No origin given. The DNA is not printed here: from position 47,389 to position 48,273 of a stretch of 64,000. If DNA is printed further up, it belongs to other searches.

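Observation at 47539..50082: Zorya-like MotA/MotB stator module with a short tail and an unrecognised third gene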

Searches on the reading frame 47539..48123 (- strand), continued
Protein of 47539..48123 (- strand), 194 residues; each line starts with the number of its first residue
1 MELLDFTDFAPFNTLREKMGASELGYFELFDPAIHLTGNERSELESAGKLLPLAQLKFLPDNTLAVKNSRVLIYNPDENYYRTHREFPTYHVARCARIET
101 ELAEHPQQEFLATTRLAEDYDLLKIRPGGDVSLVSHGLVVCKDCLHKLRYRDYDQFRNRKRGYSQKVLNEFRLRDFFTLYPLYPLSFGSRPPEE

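Call 26: find_related_loci(query=A1, collection=genome_contigs, flank=10000)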
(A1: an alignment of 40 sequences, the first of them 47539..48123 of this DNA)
Query A1 (194 aa) in genome_contigs; peptide patterns used: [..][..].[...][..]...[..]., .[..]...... (x = any residue, [..] = any of these).
101 stretches matched a pattern; 52 encode a relative of the query (tblastn E <= 1e-3); 51 distinct loci.
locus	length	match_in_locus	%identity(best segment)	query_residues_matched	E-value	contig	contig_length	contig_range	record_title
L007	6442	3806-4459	70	1-194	4e-100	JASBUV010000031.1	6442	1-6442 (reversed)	MAG: Gammaproteobacteria bacterium isolate BWSM_83 k141_2252698, whole genome shotgun sequence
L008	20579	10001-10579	71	1-193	4e-96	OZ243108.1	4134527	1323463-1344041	MAG: uncultured Pseudohongiella sp. isolate 0ff639a2-42d3-4be7-aa56-0e5e94187b21 genome assembly, chromosome: 1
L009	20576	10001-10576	72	1-192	3e-95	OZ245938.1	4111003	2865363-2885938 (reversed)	MAG: uncultured Pseudohongiella sp. isolate a96d9bb3-ac47-4cd2-9796-3ffb1221adbf genome assembly, chromosome: 1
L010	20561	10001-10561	73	1-187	3e-92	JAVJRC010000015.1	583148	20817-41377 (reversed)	MAG: Gammaproteobacteria bacterium isolate D1-CHI-14 k141_49256, whole genome shotgun sequence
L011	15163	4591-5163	70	1-191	1e-89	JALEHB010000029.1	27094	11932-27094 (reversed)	MAG: Pseudomonadales bacterium isolate HH_bin3 k97_12823, whole genome shotgun sequence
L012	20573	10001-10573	70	1-191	2e-89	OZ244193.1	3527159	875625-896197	MAG: uncultured Pseudohongiella sp. isolate c9968b81-f854-4036-b30c-81d0d13b9c88 genome assembly, chromosome: 1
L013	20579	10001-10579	69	1-193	5e-88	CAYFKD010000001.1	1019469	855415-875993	MAG TPA_asm: uncultured Pseudohongiella sp. isolate ERP019367_co1_24 genome assembly, contig: NODE_4_length_1019469_cov_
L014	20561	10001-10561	69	1-187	2e-87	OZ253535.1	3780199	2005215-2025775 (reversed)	MAG: uncultured Pseudohongiella sp. isolate 2a082aec-fb49-42f3-b7be-8ba4b54dd833 genome assembly, chromosome: 1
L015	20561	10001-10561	68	1-187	2e-87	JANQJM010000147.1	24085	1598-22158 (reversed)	MAG: Pseudomonadales bacterium isolate PL25a_bin.116 k99_2422766, whole genome shotgun sequence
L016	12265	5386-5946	69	1-187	3e-87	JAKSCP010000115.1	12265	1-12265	MAG: Pseudomonadales bacterium isolate MAG.296 k141_5578611, whole genome shotgun sequence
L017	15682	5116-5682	67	1-189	7e-87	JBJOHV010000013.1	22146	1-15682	MAG: Pseudomonadota bacterium isolate sharkriverslough_2019_sw_WHONDRS-S19S_0042_B_bin.73 scaffold_390613, whole genome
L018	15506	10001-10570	67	1-190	2e-86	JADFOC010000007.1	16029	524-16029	MAG: Proteobacteria bacterium isolate B66T3L14 B66T3L14_NODE2337, whole genome shotgun sequence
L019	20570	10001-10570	69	1-190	2e-86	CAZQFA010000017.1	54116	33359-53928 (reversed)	MAG TPA_asm: uncultured Pseudohongiella sp. isolate SRP321284_co1_101 genome assembly, contig: NODE_691_length_54116_cov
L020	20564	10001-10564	68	1-188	2e-86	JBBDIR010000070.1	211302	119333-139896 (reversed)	MAG: Pseudohongiellaceae bacterium isolate LejiaA_52_14 Lejia_A_99_length_211302_cov_8, whole genome shotgun sequence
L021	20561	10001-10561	67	1-187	1e-86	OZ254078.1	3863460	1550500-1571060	MAG: uncultured Pseudohongiella sp. isolate 47d81073-cb36-4a01-b524-6c0a6fa7da1a genome assembly, chromosome: 1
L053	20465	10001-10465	38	1-186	7e-33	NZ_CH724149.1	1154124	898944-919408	Reinekea blandensis MED297 scf_1099646007055, whole genome shotgun sequence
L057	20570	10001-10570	40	1-190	1e-34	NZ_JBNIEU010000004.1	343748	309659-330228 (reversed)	Aestuariirhabdus sp. LZHN29 LZHN29_scaffold4, whole genome shotgun sequence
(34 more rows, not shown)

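Call 29: predict_structure(alignment_id=A1)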
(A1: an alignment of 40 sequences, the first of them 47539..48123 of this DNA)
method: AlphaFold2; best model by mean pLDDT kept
length: 194 residues; sequences in the alignment: 40
mean_pLDDT: 65.7   pTM: 0.66
mean pLDDT of the five models: 65.7, 63.4, 62.6, 60.4, 56.9
residues with pLDDT >= 90: 20; 70-90: 75; 50-70: 39; < 50: 60
segments of 3 or more residues with pLDDT < 50: 1-36, 151-161, 183-194
pLDDT, mean of each block of 10 residues (from residue 1): 33 42 36 48 73 77 65 89 88 86 91 83 84 85 70 42 57 66 44 37
secondary structure, 60 per line:
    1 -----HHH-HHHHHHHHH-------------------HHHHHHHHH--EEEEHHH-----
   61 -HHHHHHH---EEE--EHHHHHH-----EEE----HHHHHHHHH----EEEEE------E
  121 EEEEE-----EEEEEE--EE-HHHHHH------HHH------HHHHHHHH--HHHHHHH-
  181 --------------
elements in order: H10-18 H38-46 E49-52 H62-68 E72-74 H78-83 E89-91 H96-104 E109-113 E120-125 E131-136 H142-147 H163-170 H173-179

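Call 30: search_protein_representatives(alignment_id=A1)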
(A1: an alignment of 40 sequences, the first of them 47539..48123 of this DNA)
Query: 40 sequences, 196 profile positions. Proteins with E-value up to 0.001 (for the whole library): 642; up to 1e-10: 231; up to 1e-30: 21. The best 150 are listed.
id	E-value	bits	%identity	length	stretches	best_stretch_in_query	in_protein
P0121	3.6e-90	317.2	-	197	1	1-194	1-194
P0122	7.8e-40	152.9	-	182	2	1-116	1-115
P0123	2.8e-39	151.1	-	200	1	1-188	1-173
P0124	6.9e-38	146.6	-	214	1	1-186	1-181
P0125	4.3e-37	144.0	-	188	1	1-191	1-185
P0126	3.0e-36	141.2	-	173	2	1-104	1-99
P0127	3.8e-36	140.9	-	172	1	1-187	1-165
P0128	9.3e-36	139.6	-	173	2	1-77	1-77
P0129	3.4e-35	137.8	-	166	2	1-75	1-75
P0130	6.2e-35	136.9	-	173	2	1-92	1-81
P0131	1.1e-34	136.2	-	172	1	1-188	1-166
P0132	3.5e-34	134.5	-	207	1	1-186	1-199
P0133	4.9e-34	134.0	-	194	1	1-191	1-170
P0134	5.7e-34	133.8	-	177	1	1-187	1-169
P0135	6.0e-34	133.7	-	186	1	1-186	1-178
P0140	1.6e-31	125.8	-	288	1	1-191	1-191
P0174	4.4e-22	95.0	-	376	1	1-190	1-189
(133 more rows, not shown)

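Call 34: fold_search(model_id=the predicted structure, library=pdb)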
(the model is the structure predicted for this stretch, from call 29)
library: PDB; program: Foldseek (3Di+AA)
matches with E <= 10: 189; with E <= 0.001: 0
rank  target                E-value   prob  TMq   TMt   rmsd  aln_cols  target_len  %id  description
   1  3gw6_D                4.8e-01  0.03  0.11  0.10  23.4       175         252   10  Intramolecular Chaperone (released 2010-02-02)
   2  3n2o_C                6.9e-01  0.06  0.10  0.05  12.0        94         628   13  X-ray crystal structure of arginine decarboxylase complexed with Arginine from Vibrio vulnificus (released 2010-06-09)
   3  3gw6_B                7.4e-01  0.02  0.11  0.10  24.3       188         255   10  Intramolecular Chaperone (released 2010-02-02)
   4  4cv4                  1.0e+00  0.05  0.16  0.20  15.3       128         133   11  PIH N-terminal domain (released 2014-05-14)
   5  5tsr_D                1.2e+00  0.04  0.11  0.14   7.3        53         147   15  Crystal structure of PRL-3 phosphatase in complex with the Bateman domain of CNNM3 magnesium transporter (released 2017-02-08)
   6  9hne_C                1.4e+00  0.02  0.15  0.10  17.4       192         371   16  Cereblon in complex with DDB1, GSPT1 and Compound-1 (released 2025-10-22)
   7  3gw6_C                1.4e+00  0.02  0.11  0.10  24.8       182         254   10  Intramolecular Chaperone (released 2010-02-02)
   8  8qfo_B                1.6e+00  0.07  0.13  0.16   9.8        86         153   12  Ergothioneine dioxygenase, variant Y149F, from Thermocatellispora tengchongensis in complex with manganese (released 2023-12-27)
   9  8fbz_B                2.0e+00  0.08  0.21  0.10   8.9        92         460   16  Crystal Structure of apo human Glutathione Synthetase Y270E (released 2024-05-08)
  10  3gw6_A                2.0e+00  0.01  0.11  0.10  24.4       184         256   11  Intramolecular Chaperone (released 2010-02-02)
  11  4ffi_C                2.6e+00  0.10  0.10  0.04  11.0        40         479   18  Crystal Structure of Levan Fructotransferase D54N mutant from Arthrobacter ureafaciens in complex with levanbiose (released 2012-07-18)
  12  1eyg_A                2.6e+00  0.03  0.14  0.21  13.6       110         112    7  Crystal structure of chymotryptic fragment of E. coli ssb bound to two 35-mer single strand DNAS (released 2000-08-01)
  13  4ffh_D                2.7e+00  0.07  0.10  0.04  11.8        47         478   19  Crystal Structure of Levan Fructotransferase D54N mutant from Arthrobacter ureafaciens in complex with sucrose (released 2012-07-18)
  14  5aj3_G                2.7e+00  0.01  0.14  0.14  20.2       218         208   15  Structure of the small subunit of the mammalian mitoribosome (released 2015-04-22)
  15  9i5i_A                2.9e+00  0.06  0.10  0.06  11.4        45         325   18  PR1 phage heterodimeric DNA ligase in complex with 21-mer nicked DNA (random sequence) (released 2026-02-18)
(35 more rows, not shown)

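Call 48: search_protein_families(library=padloc, proteins=[L053:10001-10501:+], max_evalue=0.001)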
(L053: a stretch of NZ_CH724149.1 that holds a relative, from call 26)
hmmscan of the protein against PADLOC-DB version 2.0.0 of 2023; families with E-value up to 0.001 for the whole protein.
L053:10001-10501:+ (166 aa): 3 families
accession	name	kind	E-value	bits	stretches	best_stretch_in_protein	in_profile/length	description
PDLC00643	ZorE2|ZorE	-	9.2e-14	49.4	2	1-73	3-75/282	HNH endonuclease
PDLC00642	ZorE2|ZorE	-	1.3e-08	32.6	1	90-153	121-180/283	HNH endonuclease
PDLC00645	ZorE2|ZorE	-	0.00047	17.3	1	91-151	116-176/375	HNH endonuclease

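Call 60: predict_structure(alignment_id=A2)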
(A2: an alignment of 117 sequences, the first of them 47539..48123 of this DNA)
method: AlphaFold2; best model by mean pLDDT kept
length: 194 residues; sequences in the alignment: 117
mean_pLDDT: 93.0   pTM: 0.83
mean pLDDT of the five models: 93.0, 92.2, 91.9, 91.7, 91.5
residues with pLDDT >= 90: 164; 70-90: 22; 50-70: 4; < 50: 4
segments of 3 or more residues with pLDDT < 50: 189-192
pLDDT, mean of each block of 10 residues (from residue 1): 88 94 80 95 97 96 97 98 96 98 96 97 95 97 98 94 96 97 73 52
secondary structure, 60 per line:
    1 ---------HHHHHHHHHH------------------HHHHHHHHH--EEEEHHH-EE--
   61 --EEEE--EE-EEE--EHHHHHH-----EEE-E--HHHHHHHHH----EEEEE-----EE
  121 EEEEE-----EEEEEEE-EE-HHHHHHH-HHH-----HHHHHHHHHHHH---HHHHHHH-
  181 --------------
elements in order: H10-19 H38-46 E49-52 E63-66 E72-74 H78-83 E89-91 H96-104 E109-113 E119-125 E131-137 H142-148 H158-169 H173-179

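Call 63: fold_search(model_id=the predicted structure, library=pdb)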
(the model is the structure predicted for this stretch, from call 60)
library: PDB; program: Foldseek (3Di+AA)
matches with E <= 10: 155; with E <= 0.001: 0
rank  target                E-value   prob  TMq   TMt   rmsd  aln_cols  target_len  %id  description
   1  5iro_D                1.2e+00  0.08  0.18  0.30  12.7       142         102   10  Crystal structure of a complex between the Human adenovirus type 4 E3-19K protein and MHC class molecule HLA-A2/TAX (released 2016-08-24)
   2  9cym_L                1.6e+00  0.03  0.12  0.11  12.9       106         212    9  Structure of LAG3 bound to the MHC class II molecule I-A(b) (released 2024-08-21)
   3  6z9u_B                1.8e+00  0.05  0.13  0.19  12.4       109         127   14  Crystal structure of a TSEN15-34 heterodimer. (released 2021-06-30)
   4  2qn0                  1.8e+00  0.01  0.11  0.06  16.6       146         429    9  Structure of Botulinum neurotoxin serotype C1 light chain protease (released 2007-09-11)
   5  6bhx_D                1.9e+00  0.07  0.17  0.27  10.6        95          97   14  B. subtilis SsbA with DNA (released 2018-12-19)
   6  5iro_H                2.0e+00  0.06  0.19  0.31  12.5       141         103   12  Crystal structure of a complex between the Human adenovirus type 4 E3-19K protein and MHC class molecule HLA-A2/TAX (released 2016-08-24)
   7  5fgu                  2.1e+00  0.01  0.09  0.04  18.7       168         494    9  Structure of Sda1 nuclease apoprotein as an EGFP fixed-arm fusion (released 2016-03-30)
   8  6ftl_I                2.3e+00  0.03  0.10  0.13  13.9        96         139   10  Rubisco from Skeletonema marinoi (released 2018-06-27)
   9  6irq_B                2.4e+00  0.05  0.14  0.23  11.2       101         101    8  Complexed crystal structure of PaSSB with ssDNA dT25 at 1.91 angstrom resolution (released 2019-12-11)
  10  6irq_D                2.4e+00  0.04  0.14  0.22  11.5       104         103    8  Complexed crystal structure of PaSSB with ssDNA dT25 at 1.91 angstrom resolution (released 2019-12-11)
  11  6bhx_C                2.4e+00  0.03  0.15  0.24  10.9       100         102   18  B. subtilis SsbA with DNA (released 2018-12-19)
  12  8bdu_B                2.4e+00  0.02  0.11  0.13  13.8       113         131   12  H33 variant of DoBi scaffold based on PIH1D1 N-terminal domain (released 2023-08-16)
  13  6jdg_A                2.6e+00  0.04  0.13  0.22  12.3       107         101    9  Complexed crystal structure of PaSSB with ssDNA dT20 at 2.39 angstrom resolution (released 2019-12-11)
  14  6bhw_C                2.7e+00  0.02  0.14  0.20  11.1       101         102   17  B. subtilis SsbA (released 2018-12-19)
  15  5k6n                  2.7e+00  0.02  0.10  0.03   9.0        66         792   14  Structure of a GH3 b-glicosidase from cow rumen metagenome in complexed with xylose (released 2016-10-05)
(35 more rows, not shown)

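Call 64: fold_search(model_id=the predicted structure, library=viral)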
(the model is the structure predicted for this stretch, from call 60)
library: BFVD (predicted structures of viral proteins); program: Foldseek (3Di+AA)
matches with E <= 10: 329; with E <= 0.001: 0
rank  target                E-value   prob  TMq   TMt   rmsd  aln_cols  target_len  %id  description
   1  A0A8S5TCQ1            3.8e-01  0.04  0.13  0.14  16.8       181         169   12  Uncharacterized protein [Phage sp. ctesc4]
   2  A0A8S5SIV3            4.6e-01  0.05  0.15  0.07  21.6       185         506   13  Prohead serine protease [Phage sp. ctqZP6]
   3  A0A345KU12            4.9e-01  0.06  0.17  0.14  14.8       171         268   11  (no name in the UniProt tables at hand)
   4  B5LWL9                6.2e-01  0.02  0.11  0.06  20.6       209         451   11  Uncharacterized protein [Feldmannia species virus]
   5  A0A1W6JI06            6.6e-01  0.05  0.11  0.13  16.1       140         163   11  Uncharacterized protein [Lactococcus phage LW4]
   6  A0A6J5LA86            7.9e-01  0.09  0.14  0.11   9.7        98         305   10  Restriction modification methylase Eco57I [uncultured Caudovirales phage]
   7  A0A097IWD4            8.4e-01  0.08  0.19  0.24  17.5       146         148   12  Membrane glycoprotein E3 CR1-beta [Simian adenovirus DM-2014]
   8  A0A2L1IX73            1.0e+00  0.06  0.12  0.16  12.6        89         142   12  Uncharacterized protein [Gordonia phage Flapper]
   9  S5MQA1                1.0e+00  0.06  0.16  0.16  13.6       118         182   14  Uncharacterized protein [Hemileuca sp. nucleopolyhedrovirus]
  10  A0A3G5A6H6            1.0e+00  0.04  0.14  0.11  20.1       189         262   10  C2H2-type domain-containing protein [Hyperionvirus sp.]
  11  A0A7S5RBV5            1.1e+00  0.03  0.11  0.07  13.0       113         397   11  (no name in the UniProt tables at hand)
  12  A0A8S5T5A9            1.2e+00  0.04  0.14  0.08  18.7       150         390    9  DUF4236 domain-containing protein [Myoviridae sp. ct6eX13]
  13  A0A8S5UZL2            1.2e+00  0.03  0.14  0.16  16.2       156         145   16  Uncharacterized protein [Siphoviridae sp. ctJT77]
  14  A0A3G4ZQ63            1.2e+00  0.02  0.13  0.15  23.5       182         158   12  Uncharacterized protein [Barrevirus sp.]
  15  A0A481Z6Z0            1.3e+00  0.08  0.15  0.26   7.1        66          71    8  Uncharacterized protein [Pithovirus LCPAC302]
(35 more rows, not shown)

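Call 65: search_dna_similar(query=window:47539-48123:-, collection=plasmids, mode=protein, max_evalue=0.001, max_rows=25)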
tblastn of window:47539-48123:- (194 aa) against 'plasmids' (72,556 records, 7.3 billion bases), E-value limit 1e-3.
Records with a match: 2; places in all: 2; records where one place covers at least 80% of the query: 2.
Best place of each record, by identity: <60% 2.
By first word of the organism name: Burkholderia 1; Psychrobacter 1.
By predicted mobility (MOB-suite, as given by PLSDB): non-mobilizable 1; mobilizable 1.
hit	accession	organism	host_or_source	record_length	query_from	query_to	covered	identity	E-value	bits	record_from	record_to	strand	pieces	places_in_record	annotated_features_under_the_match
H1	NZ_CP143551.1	Burkholderia multivorans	Homo sapiens,bronchoalveolar lavage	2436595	3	181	92%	24.6%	6e-6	53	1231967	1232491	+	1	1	none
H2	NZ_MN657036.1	Psychrobacter sp.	-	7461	1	181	93%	23.6%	5e-12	71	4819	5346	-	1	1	HNH endonuclease signature motif containing protein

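Call 66: search_dna_similar(query=window:47539-48123:-, collection=phages, mode=protein, max_evalue=0.001, max_rows=10)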
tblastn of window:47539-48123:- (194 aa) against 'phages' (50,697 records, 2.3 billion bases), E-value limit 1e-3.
No match.

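Call 68: get_annotated_region(hit=H2, flank=4000)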
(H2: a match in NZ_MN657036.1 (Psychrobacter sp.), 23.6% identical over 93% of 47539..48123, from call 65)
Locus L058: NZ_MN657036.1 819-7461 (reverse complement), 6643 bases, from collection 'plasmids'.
description: Psychrobacter sp. strain ANT_P17B plasmid pA17BP1, complete sequence
organism: Psychrobacter sp. (NCBI taxid 56811)
taxonomy: Bacteria; Pseudomonadota; Gammaproteobacteria; Moraxellales; Moraxellaceae; Psychrobacter; Psychrobacter sp.
host: -; source: -; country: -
typing (MOB-suite, as given by PLSDB): mobilizable; replicon rep_cluster_1403; relaxase MOBP
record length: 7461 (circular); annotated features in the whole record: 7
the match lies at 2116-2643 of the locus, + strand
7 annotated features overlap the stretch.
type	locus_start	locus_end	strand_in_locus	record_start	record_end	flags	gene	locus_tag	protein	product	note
CDS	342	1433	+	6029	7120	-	-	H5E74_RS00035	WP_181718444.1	hypothetical protein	-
CDS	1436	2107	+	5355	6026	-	-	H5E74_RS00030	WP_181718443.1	OmpA family protein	-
CDS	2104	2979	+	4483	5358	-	-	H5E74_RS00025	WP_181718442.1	HNH endonuclease signature motif containing protein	-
CDS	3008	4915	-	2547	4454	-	-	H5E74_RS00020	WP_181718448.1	relaxase/mobilization nuclease domain-containing protein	-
CDS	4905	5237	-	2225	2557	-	mobC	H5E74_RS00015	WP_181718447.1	plasmid mobilization relaxosome protein MobC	-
CDS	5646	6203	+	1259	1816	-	-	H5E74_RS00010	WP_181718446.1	hypothetical protein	-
CDS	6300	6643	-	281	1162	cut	-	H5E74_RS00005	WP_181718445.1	replication initiation protein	-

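Call 70: search_protein_families(library=pfam, proteins=[L058:2104-2979:+, P0140, P0174, L053:10001-10501:+, L057:10001-10663:+], max_evalue=0.01)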
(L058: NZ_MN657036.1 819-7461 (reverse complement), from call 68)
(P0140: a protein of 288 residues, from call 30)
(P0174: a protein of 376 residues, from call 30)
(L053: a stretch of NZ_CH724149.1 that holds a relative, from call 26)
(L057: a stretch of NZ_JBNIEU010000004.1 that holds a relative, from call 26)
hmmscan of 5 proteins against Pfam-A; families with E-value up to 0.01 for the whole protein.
L058:2104-2979:+ (291 aa): 1 family
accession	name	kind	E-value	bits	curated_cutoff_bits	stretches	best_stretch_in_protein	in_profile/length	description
PF01844.29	HNH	-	0.00013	22.5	21.4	1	218-259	1-43/47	HNH endonuclease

P0140 (288 aa): 0 families

P0174 (376 aa): 1 family
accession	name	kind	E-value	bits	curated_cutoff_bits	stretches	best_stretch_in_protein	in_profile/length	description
PF13392.12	HNH_3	-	0.0056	16.7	24.8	0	238-254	22-38/46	HNH endonuclease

L053:10001-10501:+ (166 aa): 0 families

L057:10001-10663:+ (220 aa): 0 families
